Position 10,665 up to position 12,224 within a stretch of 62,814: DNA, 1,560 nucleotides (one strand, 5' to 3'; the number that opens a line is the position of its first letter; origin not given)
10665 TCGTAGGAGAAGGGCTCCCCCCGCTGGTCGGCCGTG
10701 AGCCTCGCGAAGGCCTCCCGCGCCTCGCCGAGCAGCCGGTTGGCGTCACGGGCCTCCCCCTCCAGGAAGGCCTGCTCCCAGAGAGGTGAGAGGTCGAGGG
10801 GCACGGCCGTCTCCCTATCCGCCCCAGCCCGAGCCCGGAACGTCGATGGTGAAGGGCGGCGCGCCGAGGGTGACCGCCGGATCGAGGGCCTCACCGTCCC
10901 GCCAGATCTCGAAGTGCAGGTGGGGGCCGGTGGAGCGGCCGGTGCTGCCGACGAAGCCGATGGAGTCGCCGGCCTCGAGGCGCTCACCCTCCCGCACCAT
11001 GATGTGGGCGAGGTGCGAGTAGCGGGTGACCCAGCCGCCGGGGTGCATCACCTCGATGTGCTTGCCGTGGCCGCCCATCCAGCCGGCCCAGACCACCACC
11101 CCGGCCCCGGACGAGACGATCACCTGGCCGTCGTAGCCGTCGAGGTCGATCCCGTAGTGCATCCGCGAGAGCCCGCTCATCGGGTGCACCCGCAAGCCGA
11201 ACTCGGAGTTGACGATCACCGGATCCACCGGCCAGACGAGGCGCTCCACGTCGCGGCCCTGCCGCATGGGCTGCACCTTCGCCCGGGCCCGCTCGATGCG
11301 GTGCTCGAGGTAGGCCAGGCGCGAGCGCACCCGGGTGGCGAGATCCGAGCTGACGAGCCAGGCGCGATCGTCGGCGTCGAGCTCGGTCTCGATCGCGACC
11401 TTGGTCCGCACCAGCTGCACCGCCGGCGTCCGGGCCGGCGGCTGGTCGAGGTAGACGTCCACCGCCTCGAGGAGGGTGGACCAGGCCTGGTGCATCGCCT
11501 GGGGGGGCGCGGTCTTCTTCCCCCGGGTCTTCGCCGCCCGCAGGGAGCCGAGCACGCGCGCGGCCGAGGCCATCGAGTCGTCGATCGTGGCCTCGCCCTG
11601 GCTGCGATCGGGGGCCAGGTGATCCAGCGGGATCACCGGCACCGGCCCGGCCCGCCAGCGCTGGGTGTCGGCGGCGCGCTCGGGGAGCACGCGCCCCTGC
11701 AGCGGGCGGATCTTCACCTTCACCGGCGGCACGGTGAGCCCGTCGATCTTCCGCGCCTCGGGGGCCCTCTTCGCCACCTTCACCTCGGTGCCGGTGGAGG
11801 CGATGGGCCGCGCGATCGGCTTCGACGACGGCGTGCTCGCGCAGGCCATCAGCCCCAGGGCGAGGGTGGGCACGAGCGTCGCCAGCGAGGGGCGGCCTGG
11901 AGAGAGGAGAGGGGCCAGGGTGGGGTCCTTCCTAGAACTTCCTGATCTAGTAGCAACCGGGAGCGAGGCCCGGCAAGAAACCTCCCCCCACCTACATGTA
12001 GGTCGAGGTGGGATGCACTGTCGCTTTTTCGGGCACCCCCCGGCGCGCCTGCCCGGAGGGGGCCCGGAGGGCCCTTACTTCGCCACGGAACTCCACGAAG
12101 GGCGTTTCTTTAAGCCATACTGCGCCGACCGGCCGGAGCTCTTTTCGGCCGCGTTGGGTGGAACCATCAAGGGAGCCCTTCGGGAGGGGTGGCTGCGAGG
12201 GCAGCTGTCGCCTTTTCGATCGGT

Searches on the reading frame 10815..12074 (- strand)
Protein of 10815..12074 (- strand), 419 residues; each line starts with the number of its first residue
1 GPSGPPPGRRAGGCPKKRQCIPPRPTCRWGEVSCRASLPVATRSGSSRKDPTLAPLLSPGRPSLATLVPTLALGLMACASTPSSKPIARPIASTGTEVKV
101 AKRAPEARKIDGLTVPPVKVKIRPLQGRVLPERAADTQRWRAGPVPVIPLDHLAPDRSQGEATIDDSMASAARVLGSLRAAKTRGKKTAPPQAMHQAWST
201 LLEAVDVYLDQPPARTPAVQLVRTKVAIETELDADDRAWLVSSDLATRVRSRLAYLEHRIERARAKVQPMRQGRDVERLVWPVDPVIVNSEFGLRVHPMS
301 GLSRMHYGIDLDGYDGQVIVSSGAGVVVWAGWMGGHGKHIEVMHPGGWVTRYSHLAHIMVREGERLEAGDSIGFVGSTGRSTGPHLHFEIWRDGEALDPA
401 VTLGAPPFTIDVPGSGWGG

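Call 40: search_protein_families(library=pfam, proteins=[window:10815-12074:-], max_evalue=0.00001)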
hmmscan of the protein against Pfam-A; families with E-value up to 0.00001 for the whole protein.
window:10815-12074:- (419 aa): 1 family
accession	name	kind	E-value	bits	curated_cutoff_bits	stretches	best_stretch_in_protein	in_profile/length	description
PF01551.29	Peptidase_M23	-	9.1e-30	103.2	28.7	1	304-399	1-96/96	Peptidase family M23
